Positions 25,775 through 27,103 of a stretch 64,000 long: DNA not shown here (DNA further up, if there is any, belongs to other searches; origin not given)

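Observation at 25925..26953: Extra PilT/BfpF-like ATPase inside the thin-pilus cluster suggests a retractile conjugative pilus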

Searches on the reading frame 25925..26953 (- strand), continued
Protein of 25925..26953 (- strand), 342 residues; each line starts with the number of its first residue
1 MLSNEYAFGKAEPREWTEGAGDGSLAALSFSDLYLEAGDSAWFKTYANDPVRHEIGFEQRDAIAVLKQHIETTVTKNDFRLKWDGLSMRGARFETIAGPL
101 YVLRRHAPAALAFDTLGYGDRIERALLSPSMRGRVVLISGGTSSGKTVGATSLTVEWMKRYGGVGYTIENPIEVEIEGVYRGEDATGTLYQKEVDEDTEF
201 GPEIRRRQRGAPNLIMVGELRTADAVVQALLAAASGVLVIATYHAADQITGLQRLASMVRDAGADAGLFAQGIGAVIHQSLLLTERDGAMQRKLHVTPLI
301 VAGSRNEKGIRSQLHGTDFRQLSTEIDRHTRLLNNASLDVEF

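Call 49: get_annotated_region(hit=H5, flank=9000)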
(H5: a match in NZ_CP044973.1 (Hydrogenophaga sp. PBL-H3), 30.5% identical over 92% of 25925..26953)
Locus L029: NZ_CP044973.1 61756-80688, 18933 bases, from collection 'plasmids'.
description: Hydrogenophaga sp. PBL-H3 substr. PBL-H3(B4) plasmid pPBL-H3_B4-1, complete sequence
organism: Hydrogenophaga sp. PBL-H3 (NCBI taxid 434010)
taxonomy: Bacteria; Pseudomonadota; Betaproteobacteria; Burkholderiales; Comamonadaceae; Hydrogenophaga; Hydrogenophaga sp. PBL-H3
host: -; source: -; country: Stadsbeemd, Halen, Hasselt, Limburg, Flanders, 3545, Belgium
typing (MOB-suite, as given by PLSDB): conjugative; replicon rep_cluster_2238; relaxase MOBP; mating-pair formation MPF_T
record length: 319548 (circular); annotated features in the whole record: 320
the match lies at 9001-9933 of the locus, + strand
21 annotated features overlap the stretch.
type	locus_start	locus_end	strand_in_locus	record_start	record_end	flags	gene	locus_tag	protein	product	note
CDS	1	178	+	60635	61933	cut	-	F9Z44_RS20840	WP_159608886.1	TrbI/VirB10 family protein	-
CDS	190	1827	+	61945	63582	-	-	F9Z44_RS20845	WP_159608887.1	TcpQ domain-containing protein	-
CDS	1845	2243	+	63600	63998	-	-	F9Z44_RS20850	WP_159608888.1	TcpQ domain-containing protein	-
CDS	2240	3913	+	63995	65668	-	-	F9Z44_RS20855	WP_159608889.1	PilN family type IVB pilus formation outer membrane protein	GO:0009297 - pilus assembly [Evidence IEA]; GO:0009306 - protein secretion [Evidence IEA]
CDS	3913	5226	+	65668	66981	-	pilO2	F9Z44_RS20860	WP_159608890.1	type 4b pilus protein PilO2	-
CDS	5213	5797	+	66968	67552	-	-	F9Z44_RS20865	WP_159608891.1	hypothetical protein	-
CDS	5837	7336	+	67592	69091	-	-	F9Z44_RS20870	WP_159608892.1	ATPase, T2SS/T4P/T4SS family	-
CDS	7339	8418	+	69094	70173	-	-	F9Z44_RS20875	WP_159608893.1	type II secretion system F family protein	-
CDS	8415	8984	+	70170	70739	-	-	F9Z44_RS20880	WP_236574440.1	prepilin-type N-terminal cleavage/methylation domain-containing protein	-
CDS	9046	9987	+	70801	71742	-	-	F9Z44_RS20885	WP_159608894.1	ATPase, T2SS/T4P/T4SS family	-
CDS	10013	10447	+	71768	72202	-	pilM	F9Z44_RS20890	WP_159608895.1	type IV pilus biogenesis protein PilM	-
CDS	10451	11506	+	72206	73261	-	-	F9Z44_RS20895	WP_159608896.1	ATPase, T2SS/T4P/T4SS family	-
CDS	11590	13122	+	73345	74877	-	pilV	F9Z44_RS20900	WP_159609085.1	shufflon system plasmid conjugative transfer pilus tip adhesin PilV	-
CDS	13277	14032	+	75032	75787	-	-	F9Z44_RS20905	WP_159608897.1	DUF882 domain-containing protein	-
CDS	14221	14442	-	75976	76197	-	-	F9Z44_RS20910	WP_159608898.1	hypothetical protein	-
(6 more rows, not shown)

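Call 65: find_encoding_contigs(protein=P0023, flank=9000, max_places=2)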
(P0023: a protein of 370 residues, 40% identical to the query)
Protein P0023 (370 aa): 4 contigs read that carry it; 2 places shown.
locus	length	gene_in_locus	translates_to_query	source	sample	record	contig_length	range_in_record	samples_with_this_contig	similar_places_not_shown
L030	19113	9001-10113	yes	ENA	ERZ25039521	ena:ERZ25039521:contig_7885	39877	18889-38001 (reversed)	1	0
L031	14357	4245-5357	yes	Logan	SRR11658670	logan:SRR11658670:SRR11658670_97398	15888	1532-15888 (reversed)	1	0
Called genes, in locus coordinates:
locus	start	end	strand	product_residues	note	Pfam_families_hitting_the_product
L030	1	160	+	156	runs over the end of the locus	PF01464:SLT, PF18896:SLT_3 (weak)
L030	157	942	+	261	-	PF10671:TcpQ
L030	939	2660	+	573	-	PF07655:Secretin_N_2 (weak), PF00263:Secretin (weak)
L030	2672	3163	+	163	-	-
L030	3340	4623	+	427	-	PF06864:PAP_PilO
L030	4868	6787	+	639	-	PF00437:T2SSE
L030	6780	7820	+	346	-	PF00482:T2SSF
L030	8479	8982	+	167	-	-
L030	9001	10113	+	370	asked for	PF00437:T2SSE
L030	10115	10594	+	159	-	-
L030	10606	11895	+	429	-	PF04917:Shufflon_N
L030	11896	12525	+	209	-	-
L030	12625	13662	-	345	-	PF00188:CAP (weak)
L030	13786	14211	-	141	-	-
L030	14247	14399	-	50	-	-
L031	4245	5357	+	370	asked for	PF00437:T2SSE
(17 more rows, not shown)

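Call 66: find_encoding_contigs(protein=P0025, flank=9000, max_places=2)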
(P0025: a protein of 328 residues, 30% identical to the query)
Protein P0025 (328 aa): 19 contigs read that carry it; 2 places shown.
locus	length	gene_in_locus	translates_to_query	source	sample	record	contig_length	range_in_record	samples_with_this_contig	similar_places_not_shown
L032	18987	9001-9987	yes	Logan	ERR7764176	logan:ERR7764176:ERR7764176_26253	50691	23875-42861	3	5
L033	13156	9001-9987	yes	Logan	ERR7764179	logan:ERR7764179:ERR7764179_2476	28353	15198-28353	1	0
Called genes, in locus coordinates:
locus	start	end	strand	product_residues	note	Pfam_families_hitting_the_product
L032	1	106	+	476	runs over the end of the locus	PF03743:TrbI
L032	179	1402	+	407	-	-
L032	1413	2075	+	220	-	PF10671:TcpQ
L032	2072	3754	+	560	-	PF07655:Secretin_N_2, PF00263:Secretin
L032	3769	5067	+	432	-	PF06864:PAP_PilO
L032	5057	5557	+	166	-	-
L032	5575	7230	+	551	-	PF00437:T2SSE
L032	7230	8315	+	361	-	PF00482:T2SSF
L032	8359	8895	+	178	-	PF05307:Bundlin, PF08805:PilS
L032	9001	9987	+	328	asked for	PF00437:T2SSE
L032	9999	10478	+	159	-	PF07419:PilM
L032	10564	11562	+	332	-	PF18897:Gp3-like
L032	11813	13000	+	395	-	PF00437:T2SSE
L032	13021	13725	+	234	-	-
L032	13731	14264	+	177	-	-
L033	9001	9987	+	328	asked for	PF00437:T2SSE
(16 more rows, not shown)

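Call 67: find_encoding_contigs(protein=P0017, flank=9000, max_places=1)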
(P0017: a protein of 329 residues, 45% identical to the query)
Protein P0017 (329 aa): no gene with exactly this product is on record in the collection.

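Call 72: search_dna_similar(query=window:25925-26953:-, collection=plasmids, mode=protein, max_rows=60, rows=best, max_evalue=1e-8)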
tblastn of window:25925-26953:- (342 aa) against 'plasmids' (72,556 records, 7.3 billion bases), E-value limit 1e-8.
Records with a match: 151; places in all: 152; records where one place covers at least 80% of the query: 115.
Best place of each record, by identity: 95-99% 1; 80-90% 1; 60-80% 2; <60% 147.
By first word of the organism name: Pseudomonas 34; Escherichia 32; Burkholderia 22; Salmonella 15; Xanthomonas 13; Vibrio 4; Acidovorax 3; Hydrogenophaga 3; Cupriavidus 3; Polaromonas 2; and 16 more.
By predicted mobility (MOB-suite, as given by PLSDB): non-mobilizable 65; conjugative 54; mobilizable 32.
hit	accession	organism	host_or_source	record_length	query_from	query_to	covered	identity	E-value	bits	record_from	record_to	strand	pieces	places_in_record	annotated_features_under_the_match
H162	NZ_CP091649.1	Burkholderia aenigmatica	-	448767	1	342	100%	97.7%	0e+0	637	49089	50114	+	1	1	ATPase, T2SS/T4P/T4SS family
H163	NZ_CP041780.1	Burkholderia sp. MS455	single cell,soybean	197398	1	342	100%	83.6%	7e-179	556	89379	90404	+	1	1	ATPase, T2SS/T4P/T4SS family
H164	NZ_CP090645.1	Burkholderia contaminans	sheep,milk,milk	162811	22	342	94%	64.7%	6e-121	390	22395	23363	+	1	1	ATPase, T2SS/T4P/T4SS family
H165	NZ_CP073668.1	Burkholderia contaminans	Homo sapiens,blood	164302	22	342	94%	64.7%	6e-121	390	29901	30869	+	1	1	ATPase, T2SS/T4P/T4SS family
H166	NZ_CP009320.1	Burkholderia gladioli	Plant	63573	24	342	93%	58.7%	7e-102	335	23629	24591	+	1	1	ATPase, T2SS/T4P/T4SS family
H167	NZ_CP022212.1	Burkholderia gladioli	Environment,environmental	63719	24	342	93%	58.7%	7e-102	335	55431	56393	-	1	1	ATPase, T2SS/T4P/T4SS family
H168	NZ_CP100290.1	Burkholderia glumae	cell culture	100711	25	342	93%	45.7%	1e-67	237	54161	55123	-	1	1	ATPase, T2SS/T4P/T4SS family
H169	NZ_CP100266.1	Burkholderia glumae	cell culture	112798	25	342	93%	45.7%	1e-67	237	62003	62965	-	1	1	ATPase, T2SS/T4P/T4SS family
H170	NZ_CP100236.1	Burkholderia glumae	cell culture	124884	25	342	93%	45.7%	1e-67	236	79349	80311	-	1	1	ATPase, T2SS/T4P/T4SS family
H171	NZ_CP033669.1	Burkholderia glumae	bacterial cell,diseased rice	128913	25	342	93%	45.7%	1e-67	236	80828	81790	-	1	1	ATPase, T2SS/T4P/T4SS family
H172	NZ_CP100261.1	Burkholderia glumae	cell culture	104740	25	342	93%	45.7%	3e-67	236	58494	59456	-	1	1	ATPase, T2SS/T4P/T4SS family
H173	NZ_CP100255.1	Burkholderia glumae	cell culture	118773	25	342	93%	45.7%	3e-67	236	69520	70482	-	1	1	ATPase, T2SS/T4P/T4SS family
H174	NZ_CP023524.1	Burkholderia gladioli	Onion,onion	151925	24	342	93%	44.3%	2e-62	221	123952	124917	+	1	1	ATPase, T2SS/T4P/T4SS family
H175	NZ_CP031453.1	Burkholderia gladioli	Lagria villosa,Whole organism,Female ...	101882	24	337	92%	44.6%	2e-63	224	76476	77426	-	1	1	ATPase, T2SS/T4P/T4SS family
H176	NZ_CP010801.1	Ralstonia mannitolilytica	Homo sapiens,bone marrow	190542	25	333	90%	39.7%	2e-54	199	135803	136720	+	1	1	ATPase, T2SS/T4P/T4SS family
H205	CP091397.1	Escherichia coli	Homo sapiens,human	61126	24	334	91%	27.8%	3e-15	84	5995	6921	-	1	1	tadA: Flp pilus assembly complex ATPase component TadA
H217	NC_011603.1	Escherichia coli O127:H6 str. E2348/69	-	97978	28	335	90%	28.0%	3e-16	87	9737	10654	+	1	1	bfpF: bundle-forming pilus retraction ATPase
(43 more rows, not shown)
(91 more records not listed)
